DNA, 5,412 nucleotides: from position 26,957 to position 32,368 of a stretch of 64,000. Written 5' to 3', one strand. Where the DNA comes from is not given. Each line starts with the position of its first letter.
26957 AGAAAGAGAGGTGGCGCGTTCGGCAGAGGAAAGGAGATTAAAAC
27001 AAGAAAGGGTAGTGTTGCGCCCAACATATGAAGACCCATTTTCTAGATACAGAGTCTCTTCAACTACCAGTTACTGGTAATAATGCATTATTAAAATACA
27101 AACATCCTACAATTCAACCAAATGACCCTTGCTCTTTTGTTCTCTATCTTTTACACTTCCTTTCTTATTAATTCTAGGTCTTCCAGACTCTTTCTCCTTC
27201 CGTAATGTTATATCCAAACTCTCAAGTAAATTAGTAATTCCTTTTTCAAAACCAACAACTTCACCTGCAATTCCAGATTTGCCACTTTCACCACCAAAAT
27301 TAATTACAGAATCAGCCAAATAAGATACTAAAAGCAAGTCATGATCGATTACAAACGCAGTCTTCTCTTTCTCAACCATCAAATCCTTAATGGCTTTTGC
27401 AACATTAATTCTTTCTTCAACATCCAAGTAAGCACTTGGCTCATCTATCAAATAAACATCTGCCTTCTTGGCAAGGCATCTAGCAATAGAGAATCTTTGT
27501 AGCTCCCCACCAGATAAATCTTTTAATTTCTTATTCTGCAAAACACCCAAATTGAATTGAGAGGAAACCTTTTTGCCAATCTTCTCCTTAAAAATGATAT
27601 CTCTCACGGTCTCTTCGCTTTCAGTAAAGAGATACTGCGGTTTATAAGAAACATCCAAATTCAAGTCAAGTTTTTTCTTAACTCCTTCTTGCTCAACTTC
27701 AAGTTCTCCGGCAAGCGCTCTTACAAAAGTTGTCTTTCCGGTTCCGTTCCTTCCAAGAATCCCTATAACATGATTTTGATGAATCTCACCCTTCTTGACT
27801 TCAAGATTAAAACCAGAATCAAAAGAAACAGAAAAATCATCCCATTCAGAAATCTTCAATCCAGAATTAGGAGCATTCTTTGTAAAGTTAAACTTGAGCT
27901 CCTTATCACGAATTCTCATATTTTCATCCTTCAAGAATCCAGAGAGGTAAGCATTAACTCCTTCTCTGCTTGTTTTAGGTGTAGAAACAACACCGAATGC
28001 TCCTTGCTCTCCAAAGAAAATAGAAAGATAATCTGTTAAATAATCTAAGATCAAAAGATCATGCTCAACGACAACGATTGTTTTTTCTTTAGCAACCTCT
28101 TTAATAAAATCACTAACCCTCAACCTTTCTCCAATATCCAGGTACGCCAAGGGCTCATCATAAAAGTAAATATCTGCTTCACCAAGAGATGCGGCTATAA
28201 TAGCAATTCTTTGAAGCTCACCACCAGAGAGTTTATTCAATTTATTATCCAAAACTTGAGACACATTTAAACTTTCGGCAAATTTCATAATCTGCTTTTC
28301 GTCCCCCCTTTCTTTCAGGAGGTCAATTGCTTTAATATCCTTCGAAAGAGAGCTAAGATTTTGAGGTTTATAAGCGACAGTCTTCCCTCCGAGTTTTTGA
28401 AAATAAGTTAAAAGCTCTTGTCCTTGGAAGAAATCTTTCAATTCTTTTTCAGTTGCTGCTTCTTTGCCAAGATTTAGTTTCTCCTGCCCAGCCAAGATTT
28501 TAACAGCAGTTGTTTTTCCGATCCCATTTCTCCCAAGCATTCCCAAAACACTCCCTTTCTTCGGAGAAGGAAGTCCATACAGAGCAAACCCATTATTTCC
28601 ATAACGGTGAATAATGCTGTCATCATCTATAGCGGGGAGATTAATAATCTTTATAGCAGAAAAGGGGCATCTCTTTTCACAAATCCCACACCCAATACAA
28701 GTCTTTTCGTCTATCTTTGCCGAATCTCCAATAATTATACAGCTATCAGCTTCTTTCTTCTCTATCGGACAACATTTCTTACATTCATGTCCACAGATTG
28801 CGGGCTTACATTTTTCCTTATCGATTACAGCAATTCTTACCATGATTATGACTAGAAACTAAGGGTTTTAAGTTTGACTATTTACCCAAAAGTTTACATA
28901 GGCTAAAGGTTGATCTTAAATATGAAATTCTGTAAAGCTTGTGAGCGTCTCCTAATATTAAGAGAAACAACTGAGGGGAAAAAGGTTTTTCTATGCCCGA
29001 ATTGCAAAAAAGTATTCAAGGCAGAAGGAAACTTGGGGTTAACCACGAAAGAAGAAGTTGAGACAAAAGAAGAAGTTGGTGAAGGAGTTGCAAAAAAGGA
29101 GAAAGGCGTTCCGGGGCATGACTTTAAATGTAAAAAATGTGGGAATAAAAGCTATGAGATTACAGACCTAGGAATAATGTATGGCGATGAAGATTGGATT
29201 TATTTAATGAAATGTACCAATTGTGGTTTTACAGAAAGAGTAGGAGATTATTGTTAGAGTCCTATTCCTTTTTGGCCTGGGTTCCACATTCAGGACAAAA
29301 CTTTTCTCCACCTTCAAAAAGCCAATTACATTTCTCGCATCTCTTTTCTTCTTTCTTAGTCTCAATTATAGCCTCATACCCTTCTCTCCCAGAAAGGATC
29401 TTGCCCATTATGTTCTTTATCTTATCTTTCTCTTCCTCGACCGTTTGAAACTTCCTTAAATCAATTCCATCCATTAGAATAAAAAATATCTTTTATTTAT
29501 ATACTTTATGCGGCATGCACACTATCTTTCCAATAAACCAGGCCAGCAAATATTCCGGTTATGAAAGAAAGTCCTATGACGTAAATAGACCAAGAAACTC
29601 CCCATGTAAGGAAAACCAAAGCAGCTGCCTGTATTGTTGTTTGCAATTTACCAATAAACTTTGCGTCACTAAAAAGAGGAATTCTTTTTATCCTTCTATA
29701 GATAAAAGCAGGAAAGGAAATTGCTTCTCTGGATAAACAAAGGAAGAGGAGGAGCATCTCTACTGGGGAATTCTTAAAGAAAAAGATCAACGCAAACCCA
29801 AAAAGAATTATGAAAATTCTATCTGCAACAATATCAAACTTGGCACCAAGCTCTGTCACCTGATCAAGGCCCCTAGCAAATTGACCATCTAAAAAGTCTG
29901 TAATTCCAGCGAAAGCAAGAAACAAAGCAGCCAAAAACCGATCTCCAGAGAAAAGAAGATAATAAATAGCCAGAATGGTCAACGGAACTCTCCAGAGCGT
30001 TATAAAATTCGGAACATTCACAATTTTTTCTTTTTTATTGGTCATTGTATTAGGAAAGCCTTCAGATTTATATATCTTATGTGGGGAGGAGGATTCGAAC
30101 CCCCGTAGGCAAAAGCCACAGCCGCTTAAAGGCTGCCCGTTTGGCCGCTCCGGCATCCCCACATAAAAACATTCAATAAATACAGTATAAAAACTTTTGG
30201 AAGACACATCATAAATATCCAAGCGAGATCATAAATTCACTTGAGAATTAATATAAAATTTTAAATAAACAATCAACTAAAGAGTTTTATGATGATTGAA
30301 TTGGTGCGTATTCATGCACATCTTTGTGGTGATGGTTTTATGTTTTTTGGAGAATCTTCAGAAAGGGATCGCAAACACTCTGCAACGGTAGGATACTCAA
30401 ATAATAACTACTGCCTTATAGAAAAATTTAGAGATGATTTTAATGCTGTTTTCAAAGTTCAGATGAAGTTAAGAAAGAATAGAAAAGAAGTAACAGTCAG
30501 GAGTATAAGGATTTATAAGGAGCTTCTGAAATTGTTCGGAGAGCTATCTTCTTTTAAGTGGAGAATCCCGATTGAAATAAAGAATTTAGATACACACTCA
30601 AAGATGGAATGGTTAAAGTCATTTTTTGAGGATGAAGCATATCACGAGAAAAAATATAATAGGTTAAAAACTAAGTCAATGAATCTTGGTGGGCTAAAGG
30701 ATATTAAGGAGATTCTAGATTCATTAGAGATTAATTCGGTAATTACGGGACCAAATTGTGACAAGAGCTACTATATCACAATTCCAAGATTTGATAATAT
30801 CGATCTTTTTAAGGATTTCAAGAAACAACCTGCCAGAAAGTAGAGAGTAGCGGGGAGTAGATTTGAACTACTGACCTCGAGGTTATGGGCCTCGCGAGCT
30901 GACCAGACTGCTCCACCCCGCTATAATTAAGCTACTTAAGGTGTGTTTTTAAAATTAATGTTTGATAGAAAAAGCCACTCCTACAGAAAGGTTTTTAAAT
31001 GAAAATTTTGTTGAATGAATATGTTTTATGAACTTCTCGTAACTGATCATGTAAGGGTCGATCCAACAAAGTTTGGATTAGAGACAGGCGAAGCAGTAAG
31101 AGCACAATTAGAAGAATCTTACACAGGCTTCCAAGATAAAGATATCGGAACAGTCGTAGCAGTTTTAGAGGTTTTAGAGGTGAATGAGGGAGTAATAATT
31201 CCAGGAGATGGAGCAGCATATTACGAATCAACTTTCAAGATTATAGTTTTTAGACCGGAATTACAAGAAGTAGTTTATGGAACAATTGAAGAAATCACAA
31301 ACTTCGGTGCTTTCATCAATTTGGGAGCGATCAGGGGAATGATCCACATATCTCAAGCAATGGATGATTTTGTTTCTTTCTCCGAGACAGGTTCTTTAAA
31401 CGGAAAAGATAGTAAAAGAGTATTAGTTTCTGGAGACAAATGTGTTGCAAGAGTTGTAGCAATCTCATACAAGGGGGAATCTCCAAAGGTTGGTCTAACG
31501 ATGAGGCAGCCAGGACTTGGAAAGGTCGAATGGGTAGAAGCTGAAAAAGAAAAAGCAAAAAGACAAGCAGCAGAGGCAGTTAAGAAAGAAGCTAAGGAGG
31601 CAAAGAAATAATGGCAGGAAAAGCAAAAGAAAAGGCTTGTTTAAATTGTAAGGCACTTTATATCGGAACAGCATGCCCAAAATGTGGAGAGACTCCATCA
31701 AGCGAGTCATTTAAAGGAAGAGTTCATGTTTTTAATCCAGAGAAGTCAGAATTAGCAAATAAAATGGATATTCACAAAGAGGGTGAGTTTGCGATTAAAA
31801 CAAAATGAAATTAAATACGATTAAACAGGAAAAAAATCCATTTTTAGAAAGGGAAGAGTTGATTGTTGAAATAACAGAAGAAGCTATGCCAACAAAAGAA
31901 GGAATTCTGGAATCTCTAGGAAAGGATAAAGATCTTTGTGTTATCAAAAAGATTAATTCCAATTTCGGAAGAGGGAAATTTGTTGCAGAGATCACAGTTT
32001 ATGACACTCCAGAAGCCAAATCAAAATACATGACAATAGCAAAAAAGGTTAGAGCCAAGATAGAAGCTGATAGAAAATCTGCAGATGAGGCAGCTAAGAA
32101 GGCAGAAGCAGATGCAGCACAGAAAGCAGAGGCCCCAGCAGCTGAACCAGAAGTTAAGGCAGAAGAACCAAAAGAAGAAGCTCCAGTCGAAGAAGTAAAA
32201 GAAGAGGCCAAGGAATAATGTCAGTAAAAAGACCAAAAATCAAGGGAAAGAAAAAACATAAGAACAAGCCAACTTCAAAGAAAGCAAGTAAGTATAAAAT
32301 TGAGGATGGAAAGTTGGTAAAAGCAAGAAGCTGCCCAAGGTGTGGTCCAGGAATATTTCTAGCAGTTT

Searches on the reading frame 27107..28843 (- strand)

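Call 33: search_protein_families(library=pfam, proteins=[window:27107-28843:-], max_evalue=0.001)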
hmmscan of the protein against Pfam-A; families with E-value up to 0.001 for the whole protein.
window:27107-28843:- (578 aa): 15 families
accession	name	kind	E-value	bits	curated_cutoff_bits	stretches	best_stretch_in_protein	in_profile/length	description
PF00005.33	ABC_tran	-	2e-39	135.8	25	2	353-470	7-136/137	ABC transporter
PF02463.25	SMC_N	-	6.2e-09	36.1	40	0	117-279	105-215/220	RecF/RecN/SMC N terminal domain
PF00037.32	Fer4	-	5.5e-07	29.6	21.1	1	43-65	2-24/24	4Fe-4S binding domain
PF00004.35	AAA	-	3.3e-06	28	21.2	0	362-384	3-25/131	ATPase family associated with various cellular activities (AAA)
PF13304.12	AAA_21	-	3.7e-06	27.6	27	0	360-378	2-20/304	AAA domain, putative AbiEii toxin, Type IV TA system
PF20720.3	nSTAND3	-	1e-05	25.8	27.2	0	354-383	14-43/155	Novel STAND NTPase 3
PF04068.21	Fer4_RLI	-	1.6e-05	24.9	23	1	2-27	1-27/35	Possible Fer4-like domain in RNase L inhibitor, RLI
PF03193.22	RsgA_GTPase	-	4.4e-05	23.8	30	0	353-392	103-141/174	RsgA GTPase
PF12837.12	Fer4_6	-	8.1e-05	22.8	25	1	42-64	2-24/24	4Fe-4S binding domain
PF13237.11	Fer4_10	-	0.00012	22.3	25.5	1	43-66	3-22/53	4Fe-4S dicluster domain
PF12797.12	Fer4_2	-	0.00034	20.8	24.5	1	43-61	4-22/22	4Fe-4S binding domain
PF13401.12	AAA_22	-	0.00045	21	27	0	359-468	7-92/130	AAA domain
PF02367.23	TsaE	-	0.00051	20.4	26.6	0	354-385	18-49/128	Threonylcarbamoyl adenosine biosynthesis protein TsaE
PF14697.11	Fer4_21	-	0.00064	20.2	35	1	42-68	1-27/59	4Fe-4S dicluster domain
PF05729.18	NACHT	-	0.00078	19.8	26.7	0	359-385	2-28/167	NACHT domain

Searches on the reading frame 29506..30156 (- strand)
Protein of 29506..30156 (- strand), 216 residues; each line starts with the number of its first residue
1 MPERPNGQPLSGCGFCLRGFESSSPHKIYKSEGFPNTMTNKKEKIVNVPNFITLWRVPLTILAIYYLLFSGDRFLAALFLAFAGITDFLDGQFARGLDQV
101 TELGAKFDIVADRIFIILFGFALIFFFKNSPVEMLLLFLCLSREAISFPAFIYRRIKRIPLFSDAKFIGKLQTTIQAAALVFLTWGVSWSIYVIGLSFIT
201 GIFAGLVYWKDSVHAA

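Call 33: search_protein_families(library=pfam, proteins=[window:29506-30156:-], max_evalue=0.001)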
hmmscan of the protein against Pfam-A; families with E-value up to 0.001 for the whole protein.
window:29506-30156:- (216 aa): 1 family
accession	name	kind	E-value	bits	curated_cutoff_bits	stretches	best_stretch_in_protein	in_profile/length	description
PF01066.26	CDP-OH_P_transf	-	4.2e-24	86.1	22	1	47-199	2-148/152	CDP-alcohol phosphatidyltransferase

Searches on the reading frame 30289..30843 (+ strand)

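Call 33: search_protein_families(library=pfam, proteins=[window:30289-30843:+], max_evalue=0.001)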
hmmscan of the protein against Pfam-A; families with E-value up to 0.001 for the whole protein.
window:30289-30843:+ (184 aa): 1 family
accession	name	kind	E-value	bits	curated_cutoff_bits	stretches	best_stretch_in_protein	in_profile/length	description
PF14528.11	LAGLIDADG_3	-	0.00058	20.5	22.5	0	107-174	5-77/82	LAGLIDADG-like domain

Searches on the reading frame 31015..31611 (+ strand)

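Call 34: search_protein_families(library=pfam, proteins=[window:31015-31611:+], max_evalue=0.001)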
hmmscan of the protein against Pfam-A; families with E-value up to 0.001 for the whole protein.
window:31015-31611:+ (198 aa): 2 families
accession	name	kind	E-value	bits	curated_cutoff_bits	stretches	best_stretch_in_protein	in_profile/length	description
PF03876.22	SHS2_Rpb7-N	-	3.3e-09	37.2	24.8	1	10-66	1-57/57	SHS2 domain found in N terminus of Rpb7p/Rpc25p/MJ0397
PF00575.29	S1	-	4.3e-08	33.9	22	1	81-154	2-66/74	S1 RNA binding domain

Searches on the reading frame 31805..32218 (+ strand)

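Call 34: search_protein_families(library=pfam, proteins=[window:31805-32218:+], max_evalue=0.001)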
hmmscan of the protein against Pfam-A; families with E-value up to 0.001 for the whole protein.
window:31805-32218:+ (137 aa): 1 family
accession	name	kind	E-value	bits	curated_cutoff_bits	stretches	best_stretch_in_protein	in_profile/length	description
PF01282.25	Ribosomal_S24e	-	1.2e-09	38.5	24.5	1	5-86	2-89/95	Ribosomal protein S24e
